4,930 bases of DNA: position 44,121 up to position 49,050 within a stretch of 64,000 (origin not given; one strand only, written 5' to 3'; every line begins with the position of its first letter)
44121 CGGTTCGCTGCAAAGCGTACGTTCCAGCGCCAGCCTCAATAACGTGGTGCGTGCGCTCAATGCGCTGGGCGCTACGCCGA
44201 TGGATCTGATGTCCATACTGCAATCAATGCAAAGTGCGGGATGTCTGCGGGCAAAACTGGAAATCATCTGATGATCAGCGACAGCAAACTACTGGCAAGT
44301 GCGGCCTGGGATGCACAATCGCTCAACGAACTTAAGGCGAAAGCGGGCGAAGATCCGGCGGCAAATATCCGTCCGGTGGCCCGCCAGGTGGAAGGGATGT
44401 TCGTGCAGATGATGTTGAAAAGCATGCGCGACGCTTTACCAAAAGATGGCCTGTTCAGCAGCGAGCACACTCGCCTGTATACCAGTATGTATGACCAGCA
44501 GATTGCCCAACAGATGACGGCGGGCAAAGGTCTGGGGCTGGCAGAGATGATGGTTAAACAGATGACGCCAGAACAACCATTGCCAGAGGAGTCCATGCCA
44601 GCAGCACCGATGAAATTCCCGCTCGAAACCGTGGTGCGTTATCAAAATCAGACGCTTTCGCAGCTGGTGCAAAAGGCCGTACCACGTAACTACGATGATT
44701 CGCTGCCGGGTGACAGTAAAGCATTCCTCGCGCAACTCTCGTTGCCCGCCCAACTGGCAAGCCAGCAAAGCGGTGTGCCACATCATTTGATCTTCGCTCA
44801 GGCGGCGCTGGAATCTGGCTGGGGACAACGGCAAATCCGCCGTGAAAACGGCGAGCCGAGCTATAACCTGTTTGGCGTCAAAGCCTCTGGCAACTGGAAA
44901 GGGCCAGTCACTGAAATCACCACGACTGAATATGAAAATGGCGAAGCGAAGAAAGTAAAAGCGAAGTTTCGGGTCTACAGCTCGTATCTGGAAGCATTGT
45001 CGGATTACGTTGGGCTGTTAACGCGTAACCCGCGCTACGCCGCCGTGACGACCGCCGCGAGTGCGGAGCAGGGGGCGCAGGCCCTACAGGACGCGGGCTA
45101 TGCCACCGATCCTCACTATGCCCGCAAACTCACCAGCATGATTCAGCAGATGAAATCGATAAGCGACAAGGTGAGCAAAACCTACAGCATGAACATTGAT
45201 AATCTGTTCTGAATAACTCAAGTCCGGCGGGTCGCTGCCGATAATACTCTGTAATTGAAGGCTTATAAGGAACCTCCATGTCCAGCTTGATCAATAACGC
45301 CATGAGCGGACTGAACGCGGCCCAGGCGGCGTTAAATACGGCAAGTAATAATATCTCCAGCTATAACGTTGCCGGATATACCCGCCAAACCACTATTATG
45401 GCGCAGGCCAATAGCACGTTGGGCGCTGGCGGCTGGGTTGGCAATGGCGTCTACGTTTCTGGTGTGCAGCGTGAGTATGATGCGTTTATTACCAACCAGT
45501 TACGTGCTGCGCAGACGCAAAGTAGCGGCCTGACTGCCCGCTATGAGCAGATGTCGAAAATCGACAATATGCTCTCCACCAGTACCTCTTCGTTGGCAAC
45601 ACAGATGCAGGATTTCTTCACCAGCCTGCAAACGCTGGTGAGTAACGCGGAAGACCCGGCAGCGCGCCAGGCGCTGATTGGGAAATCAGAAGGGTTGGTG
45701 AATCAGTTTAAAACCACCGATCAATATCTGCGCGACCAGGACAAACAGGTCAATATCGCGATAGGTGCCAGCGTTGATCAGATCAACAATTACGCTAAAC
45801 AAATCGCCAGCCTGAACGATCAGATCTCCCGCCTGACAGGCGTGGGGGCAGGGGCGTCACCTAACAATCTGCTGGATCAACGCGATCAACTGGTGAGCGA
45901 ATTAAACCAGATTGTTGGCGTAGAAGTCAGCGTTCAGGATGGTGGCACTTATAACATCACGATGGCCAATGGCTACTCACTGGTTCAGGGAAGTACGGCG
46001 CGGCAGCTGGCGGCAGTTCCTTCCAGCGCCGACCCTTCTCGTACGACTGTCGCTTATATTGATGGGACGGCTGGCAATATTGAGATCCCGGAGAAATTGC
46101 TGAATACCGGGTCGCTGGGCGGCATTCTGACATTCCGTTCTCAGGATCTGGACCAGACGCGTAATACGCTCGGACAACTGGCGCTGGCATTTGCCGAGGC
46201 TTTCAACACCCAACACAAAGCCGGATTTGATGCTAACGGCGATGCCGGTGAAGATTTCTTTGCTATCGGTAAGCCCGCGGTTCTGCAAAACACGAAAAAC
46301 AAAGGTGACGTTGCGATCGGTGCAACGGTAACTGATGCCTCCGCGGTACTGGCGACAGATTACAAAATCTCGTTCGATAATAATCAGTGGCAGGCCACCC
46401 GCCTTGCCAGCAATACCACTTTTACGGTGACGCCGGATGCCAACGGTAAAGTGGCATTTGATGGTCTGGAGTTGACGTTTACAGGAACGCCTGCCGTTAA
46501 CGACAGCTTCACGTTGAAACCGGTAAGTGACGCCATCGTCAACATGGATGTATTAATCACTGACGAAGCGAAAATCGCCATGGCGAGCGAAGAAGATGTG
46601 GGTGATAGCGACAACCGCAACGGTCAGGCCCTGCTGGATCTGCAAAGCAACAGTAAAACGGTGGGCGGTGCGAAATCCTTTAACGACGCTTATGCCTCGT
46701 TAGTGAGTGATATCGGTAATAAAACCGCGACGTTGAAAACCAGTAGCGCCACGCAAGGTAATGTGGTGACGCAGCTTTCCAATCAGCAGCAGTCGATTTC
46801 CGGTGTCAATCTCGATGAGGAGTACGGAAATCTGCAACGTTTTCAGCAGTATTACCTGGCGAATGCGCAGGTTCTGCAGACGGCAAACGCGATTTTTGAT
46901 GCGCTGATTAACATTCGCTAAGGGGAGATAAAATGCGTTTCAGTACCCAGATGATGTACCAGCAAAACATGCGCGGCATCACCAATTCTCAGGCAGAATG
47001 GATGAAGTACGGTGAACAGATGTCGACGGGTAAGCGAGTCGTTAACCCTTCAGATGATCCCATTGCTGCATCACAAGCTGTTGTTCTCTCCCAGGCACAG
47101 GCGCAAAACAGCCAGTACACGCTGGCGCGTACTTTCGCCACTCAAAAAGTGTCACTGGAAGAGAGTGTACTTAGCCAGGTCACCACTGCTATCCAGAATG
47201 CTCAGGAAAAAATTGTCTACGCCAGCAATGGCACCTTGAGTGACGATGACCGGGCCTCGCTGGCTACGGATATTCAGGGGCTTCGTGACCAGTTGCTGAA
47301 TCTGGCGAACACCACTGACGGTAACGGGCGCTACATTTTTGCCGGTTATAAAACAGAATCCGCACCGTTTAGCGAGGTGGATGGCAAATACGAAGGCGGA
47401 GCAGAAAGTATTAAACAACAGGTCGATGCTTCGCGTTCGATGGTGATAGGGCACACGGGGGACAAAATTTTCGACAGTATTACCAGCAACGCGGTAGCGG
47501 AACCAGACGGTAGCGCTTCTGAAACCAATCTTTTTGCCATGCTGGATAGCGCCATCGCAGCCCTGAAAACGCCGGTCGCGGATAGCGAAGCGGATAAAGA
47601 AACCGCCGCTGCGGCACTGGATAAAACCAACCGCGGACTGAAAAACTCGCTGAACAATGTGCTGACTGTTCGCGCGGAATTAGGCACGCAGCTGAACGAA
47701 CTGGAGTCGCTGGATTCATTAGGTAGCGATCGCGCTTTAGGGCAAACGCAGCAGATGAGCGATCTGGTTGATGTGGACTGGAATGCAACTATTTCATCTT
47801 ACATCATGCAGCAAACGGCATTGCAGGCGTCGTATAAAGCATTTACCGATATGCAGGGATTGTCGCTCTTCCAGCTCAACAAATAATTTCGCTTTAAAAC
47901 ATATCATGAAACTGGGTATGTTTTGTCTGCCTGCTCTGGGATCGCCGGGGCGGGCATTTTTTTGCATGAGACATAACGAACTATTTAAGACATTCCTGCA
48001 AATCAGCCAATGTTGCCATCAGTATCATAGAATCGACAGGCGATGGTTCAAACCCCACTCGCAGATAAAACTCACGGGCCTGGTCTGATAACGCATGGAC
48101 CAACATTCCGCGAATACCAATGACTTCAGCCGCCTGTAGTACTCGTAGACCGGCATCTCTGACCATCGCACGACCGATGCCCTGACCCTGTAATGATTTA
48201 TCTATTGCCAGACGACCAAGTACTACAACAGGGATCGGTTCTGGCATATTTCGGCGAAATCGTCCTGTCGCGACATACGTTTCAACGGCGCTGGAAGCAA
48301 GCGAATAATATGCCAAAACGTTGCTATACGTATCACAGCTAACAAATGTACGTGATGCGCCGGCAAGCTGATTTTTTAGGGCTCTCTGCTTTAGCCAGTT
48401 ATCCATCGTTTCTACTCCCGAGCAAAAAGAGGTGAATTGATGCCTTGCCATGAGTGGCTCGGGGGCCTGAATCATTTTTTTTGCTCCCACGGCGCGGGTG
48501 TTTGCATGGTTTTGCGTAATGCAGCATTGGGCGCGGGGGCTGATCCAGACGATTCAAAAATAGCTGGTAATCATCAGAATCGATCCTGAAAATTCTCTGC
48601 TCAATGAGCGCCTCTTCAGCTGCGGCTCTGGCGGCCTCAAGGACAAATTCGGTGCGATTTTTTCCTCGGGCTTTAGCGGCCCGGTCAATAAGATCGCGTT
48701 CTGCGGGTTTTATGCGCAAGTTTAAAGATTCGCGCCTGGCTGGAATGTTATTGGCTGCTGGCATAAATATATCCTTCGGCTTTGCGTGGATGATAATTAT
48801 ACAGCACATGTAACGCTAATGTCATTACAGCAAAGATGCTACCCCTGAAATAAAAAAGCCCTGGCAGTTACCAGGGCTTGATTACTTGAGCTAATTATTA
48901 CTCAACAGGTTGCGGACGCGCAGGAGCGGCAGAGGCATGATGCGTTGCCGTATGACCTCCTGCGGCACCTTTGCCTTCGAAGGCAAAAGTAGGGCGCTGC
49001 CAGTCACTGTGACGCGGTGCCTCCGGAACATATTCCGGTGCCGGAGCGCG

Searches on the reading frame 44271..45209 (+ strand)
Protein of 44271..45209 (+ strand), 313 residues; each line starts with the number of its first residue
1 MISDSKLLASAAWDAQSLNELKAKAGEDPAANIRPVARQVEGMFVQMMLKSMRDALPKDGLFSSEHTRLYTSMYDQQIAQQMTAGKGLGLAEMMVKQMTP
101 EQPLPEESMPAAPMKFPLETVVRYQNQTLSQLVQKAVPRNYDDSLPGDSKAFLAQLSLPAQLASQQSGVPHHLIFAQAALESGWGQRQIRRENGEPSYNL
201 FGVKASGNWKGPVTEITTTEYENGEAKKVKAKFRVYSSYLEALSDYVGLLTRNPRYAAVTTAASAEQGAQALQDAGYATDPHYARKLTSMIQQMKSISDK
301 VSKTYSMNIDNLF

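Call 66: find_encoding_contigs(protein=window:44271-45209:+, flank=8000, max_places=10)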
Protein window:44271-45209:+ (313 aa): no gene with exactly this product is on record in the collection.

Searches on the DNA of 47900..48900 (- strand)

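Call 4: search_dna_similar(query=window:47900-48900:-, collection=ecoli_genomes, mode=near, max_rows=40, rows=spread)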
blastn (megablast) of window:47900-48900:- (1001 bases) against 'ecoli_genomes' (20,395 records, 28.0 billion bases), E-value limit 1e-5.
Records with a match: 5425; places in all: 5430; records where one place covers at least 80% of the query: 685.
Genomes with a match: 5425 of 5426; with a place that covers at least 80% of the query: 685. Places per genome that has any: lowest 1, median 1, highest 2. On chromosomes: 5425 places; on plasmids: 5.
Best place of each record, by identity: >=99% 1617; 95-99% 3807; 90-95% 1.
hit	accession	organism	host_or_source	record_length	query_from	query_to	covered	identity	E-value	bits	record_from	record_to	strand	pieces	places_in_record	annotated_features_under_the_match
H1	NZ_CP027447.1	Escherichia coli strain 2014C-3075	Homo sapiens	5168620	1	1001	100%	99.9%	0e+0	1844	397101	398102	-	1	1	GNAT family N-acetyltransferase | DUF1778 domain-containing protein | rne: ribonuclease E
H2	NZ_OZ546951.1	Escherichia coli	Homo sapiens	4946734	1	1001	100%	99.6%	0e+0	1827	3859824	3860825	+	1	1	GNAT family N-acetyltransferase | type II toxin-antitoxin system TacA family antitoxin | rne: ribonuclease E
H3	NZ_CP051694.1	Escherichia coli strain SCU-313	Homo sapiens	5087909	1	1001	100%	99.2%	0e+0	1805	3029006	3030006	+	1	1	GNAT family N-acetyltransferase | DUF1778 domain-containing protein | rne: ribonuclease E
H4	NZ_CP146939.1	Escherichia coli strain 2A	Homo sapiens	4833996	1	1001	100%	99.2%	0e+0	1805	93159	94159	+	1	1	GNAT family N-acetyltransferase | DUF1778 domain-containing protein | rne: ribonuclease E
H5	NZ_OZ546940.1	Escherichia coli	Homo sapiens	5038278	1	1001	100%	99.2%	0e+0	1805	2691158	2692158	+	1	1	GNAT family N-acetyltransferase | type II toxin-antitoxin system TacA family antitoxin | rne: ribonuclease E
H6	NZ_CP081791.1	Escherichia coli strain CT01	-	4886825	1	1001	12%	100.0%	3e-24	224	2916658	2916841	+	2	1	rne: ribonuclease E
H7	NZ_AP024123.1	Escherichia coli strain KS-NP019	Bos taurus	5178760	1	1001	12%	99.2%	3e-24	219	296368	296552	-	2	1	rne: ribonuclease E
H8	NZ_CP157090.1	Escherichia coli strain UTME-14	Sus scrofa domesticus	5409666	1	1001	12%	99.2%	3e-24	219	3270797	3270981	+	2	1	rne: ribonuclease E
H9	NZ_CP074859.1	Escherichia coli strain 2013C_3964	Homo sapiens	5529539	1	1001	12%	99.2%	3e-24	219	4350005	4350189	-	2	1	rne: ribonuclease E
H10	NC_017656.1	Escherichia coli O55:H7 str. RM12579 strain RM12579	Homo sapiens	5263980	1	1001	12%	99.2%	1e-22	219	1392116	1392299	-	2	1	rne: ribonuclease E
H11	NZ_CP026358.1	Escherichia coli strain 2A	not applicable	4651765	1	1001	12%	98.4%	1e-22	214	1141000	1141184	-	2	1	rne: ribonuclease E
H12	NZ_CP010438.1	Escherichia coli K-12 strain K-12 MG1655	not applicable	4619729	1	1001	12%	98.4%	1e-22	214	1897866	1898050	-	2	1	rne: ribonuclease E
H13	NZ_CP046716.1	Escherichia coli strain T16R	pet dog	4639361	1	1001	12%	98.4%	1e-22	214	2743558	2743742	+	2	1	rne: ribonuclease E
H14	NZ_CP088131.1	Escherichia coli strain 81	Homo sapiens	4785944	1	1001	12%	98.4%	1e-22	214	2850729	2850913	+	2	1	rne: ribonuclease E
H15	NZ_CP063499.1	Escherichia coli strain EH10-18-47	Homo sapiens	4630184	1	1001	12%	98.4%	1e-22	214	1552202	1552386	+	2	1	rne: ribonuclease E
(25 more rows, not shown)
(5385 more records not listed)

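Call 5: get_annotated_region(hit=H1, flank=1500)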
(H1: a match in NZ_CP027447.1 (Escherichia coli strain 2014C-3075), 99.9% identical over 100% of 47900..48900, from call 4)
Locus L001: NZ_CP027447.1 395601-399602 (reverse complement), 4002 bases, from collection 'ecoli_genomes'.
description: Escherichia coli strain 2014C-3075 chromosome, complete genome
organism: Escherichia coli strain 2014C-3075 (NCBI taxid 562)
replicon: chromosome; assembly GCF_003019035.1
host: Homo sapiens; source: stool; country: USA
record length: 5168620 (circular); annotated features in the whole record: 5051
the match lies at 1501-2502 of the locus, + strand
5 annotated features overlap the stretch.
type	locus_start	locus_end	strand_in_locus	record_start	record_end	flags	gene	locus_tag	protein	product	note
CDS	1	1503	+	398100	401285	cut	rne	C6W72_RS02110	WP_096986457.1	ribonuclease E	-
CDS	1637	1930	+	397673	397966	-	-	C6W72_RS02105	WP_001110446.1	DUF1778 domain-containing protein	-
CDS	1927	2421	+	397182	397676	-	-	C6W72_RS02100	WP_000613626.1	GNAT family N-acetyltransferase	-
CDS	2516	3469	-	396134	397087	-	flgL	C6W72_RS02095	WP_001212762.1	flagellar hook-associated protein FlgL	-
CDS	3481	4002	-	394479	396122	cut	flgK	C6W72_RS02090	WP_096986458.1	flagellar hook-associated protein FlgK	-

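Call 6: get_annotated_region(hit=H2, flank=300)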
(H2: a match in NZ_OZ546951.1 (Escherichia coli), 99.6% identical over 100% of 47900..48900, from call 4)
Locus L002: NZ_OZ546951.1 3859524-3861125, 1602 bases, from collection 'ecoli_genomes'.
description: Escherichia coli isolate AHB4 chromosome 1, complete sequence
organism: Escherichia coli (NCBI taxid 562)
replicon: chromosome; assembly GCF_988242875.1
host: Homo sapiens; source: blood culture; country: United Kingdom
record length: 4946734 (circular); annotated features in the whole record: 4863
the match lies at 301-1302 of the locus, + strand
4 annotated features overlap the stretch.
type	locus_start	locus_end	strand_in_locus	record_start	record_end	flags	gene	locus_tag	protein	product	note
CDS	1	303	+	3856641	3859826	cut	rne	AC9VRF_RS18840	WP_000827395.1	ribonuclease E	-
CDS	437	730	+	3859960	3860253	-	-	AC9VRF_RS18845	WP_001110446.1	type II toxin-antitoxin system TacA family antitoxin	-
CDS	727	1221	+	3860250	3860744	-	-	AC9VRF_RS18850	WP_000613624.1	GNAT family N-acetyltransferase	-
CDS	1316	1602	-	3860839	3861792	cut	flgL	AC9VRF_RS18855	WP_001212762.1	flagellar hook-associated protein FlgL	-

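Call 7: get_annotated_region(hit=H3, flank=300)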
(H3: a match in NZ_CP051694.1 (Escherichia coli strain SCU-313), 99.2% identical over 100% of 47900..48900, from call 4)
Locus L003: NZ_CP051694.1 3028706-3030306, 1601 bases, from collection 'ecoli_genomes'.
description: Escherichia coli strain SCU-313 chromosome, complete genome
organism: Escherichia coli strain SCU-313 (NCBI taxid 562)
replicon: chromosome; assembly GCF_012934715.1
host: Homo sapiens; source: rectal swab from healthy college student; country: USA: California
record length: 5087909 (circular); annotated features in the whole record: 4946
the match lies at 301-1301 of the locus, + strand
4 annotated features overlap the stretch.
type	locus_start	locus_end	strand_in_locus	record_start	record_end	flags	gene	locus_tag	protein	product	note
CDS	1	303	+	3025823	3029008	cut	rne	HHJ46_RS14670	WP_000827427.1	ribonuclease E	-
CDS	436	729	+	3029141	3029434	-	-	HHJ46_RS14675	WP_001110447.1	DUF1778 domain-containing protein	-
CDS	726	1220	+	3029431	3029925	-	-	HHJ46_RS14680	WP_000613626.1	GNAT family N-acetyltransferase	-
CDS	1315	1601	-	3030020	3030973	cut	flgL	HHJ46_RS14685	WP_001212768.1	flagellar hook-associated protein FlgL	-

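Call 9: search_dna_similar(query=window:48497-48577:-, collection=ecoli_genomes, mode=near, max_rows=30, rows=best)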
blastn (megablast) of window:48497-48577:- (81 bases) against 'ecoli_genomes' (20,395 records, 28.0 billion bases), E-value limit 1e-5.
Records with a match: 685; places in all: 685; records where one place covers at least 80% of the query: 685.
Genomes with a match: 685 of 5426; with a place that covers at least 80% of the query: 685. Places per genome that has any: lowest 1, median 1, highest 1. On chromosomes: 685 places; on plasmids: 0.
Best place of each record, by identity: >=99% 2; 95-99% 683.
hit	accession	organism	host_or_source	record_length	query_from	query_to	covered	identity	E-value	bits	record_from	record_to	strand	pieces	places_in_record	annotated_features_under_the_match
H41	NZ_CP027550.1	Escherichia coli strain 2015C-4136CT1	Homo sapiens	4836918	1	81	100%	100.0%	6e-34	150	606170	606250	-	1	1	DUF1778 domain-containing protein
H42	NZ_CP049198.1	Escherichia coli strain E686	Homo sapiens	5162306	1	81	100%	100.0%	6e-34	150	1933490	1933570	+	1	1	DUF1778 domain-containing protein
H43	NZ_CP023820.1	Escherichia coli strain 7/2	Homo sapiens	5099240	1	81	100%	98.8%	3e-32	145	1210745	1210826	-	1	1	DUF1778 domain-containing protein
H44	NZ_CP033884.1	Escherichia coli strain 50579417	Homo sapiens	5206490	1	81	100%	98.8%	3e-32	145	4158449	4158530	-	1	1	DUF1778 domain-containing protein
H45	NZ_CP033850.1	Escherichia coli strain FDAARGOS_497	Homo sapiens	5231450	1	81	100%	98.8%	3e-32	145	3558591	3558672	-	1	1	DUF1778 domain-containing protein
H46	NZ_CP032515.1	Escherichia coli strain 118UI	Homo sapiens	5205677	1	81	100%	98.8%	3e-32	145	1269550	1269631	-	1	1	DUF1778 domain-containing protein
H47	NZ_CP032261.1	Escherichia coli strain AR_0067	missing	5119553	1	81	100%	98.8%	3e-32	145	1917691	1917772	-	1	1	DUF1778 domain-containing protein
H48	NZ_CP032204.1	Escherichia coli strain AR_0013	missing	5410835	1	81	100%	98.8%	3e-32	145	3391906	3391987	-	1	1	DUF1778 domain-containing protein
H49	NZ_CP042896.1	Escherichia coli strain CFSAN061771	missing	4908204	1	81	100%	98.8%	3e-32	145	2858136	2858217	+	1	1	type II toxin-antitoxin system TacA family antitoxin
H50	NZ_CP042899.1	Escherichia coli strain CFSAN061763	missing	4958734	1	81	100%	98.8%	3e-32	145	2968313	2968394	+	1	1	type II toxin-antitoxin system TacA family antitoxin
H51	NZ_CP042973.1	Escherichia coli strain CFSAN061768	missing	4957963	1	81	100%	98.8%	3e-32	145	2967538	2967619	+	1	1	type II toxin-antitoxin system TacA family antitoxin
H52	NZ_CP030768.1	Escherichia coli strain 2017C-4173W12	missing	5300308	1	81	100%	98.8%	3e-32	145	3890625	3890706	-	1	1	DUF1778 domain-containing protein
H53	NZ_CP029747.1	Escherichia coli strain 2016C-3878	Homo sapiens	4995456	1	81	100%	98.8%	3e-32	145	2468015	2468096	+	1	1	DUF1778 domain-containing protein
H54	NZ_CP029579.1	Escherichia coli strain DA33137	Homo sapiens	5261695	1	81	100%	98.8%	3e-32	145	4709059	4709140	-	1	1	DUF1778 domain-containing protein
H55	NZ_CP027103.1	Escherichia coli strain RM14723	dog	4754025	1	81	100%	98.8%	3e-32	145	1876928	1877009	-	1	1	DUF1778 domain-containing protein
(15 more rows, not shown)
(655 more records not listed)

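Call 10: get_annotated_region(hit=H41, flank=1500)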
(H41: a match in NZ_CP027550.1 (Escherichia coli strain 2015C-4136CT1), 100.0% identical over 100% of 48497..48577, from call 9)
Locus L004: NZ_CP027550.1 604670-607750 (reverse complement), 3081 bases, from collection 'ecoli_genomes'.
description: Escherichia coli strain 2015C-4136CT1 chromosome, complete genome
organism: Escherichia coli strain 2015C-4136CT1 (NCBI taxid 562)
replicon: chromosome; assembly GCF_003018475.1
host: Homo sapiens; source: stool; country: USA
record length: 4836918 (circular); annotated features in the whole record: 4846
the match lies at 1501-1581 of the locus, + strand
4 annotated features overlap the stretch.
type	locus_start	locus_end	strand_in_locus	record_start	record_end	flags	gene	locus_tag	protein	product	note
CDS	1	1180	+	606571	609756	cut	rne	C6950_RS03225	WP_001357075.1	ribonuclease E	-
CDS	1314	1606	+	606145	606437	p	-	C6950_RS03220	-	DUF1778 domain-containing protein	frameshifted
CDS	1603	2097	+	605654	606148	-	-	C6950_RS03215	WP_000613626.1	GNAT family N-acetyltransferase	-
CDS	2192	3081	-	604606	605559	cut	flgL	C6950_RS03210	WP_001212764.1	flagellar hook-associated protein FlgL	-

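Call 11: get_annotated_region(hit=H42, flank=1500)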
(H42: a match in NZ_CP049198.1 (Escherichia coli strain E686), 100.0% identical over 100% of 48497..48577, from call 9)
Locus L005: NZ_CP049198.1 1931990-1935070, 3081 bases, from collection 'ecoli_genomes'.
description: Escherichia coli strain E686 chromosome, complete genome
organism: Escherichia coli strain E686 (NCBI taxid 562)
replicon: chromosome; assembly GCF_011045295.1
host: Homo sapiens; source: -; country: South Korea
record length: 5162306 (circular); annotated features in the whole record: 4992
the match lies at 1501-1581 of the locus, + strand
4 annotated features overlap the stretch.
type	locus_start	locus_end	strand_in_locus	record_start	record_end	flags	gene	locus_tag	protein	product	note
CDS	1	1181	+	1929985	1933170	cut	rne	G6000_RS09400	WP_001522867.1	ribonuclease E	-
CDS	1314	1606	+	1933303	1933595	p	-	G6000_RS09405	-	DUF1778 domain-containing protein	frameshifted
CDS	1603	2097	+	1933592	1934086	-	-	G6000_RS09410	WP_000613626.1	GNAT family N-acetyltransferase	-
CDS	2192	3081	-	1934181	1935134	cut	flgL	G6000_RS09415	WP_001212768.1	flagellar hook-associated protein FlgL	-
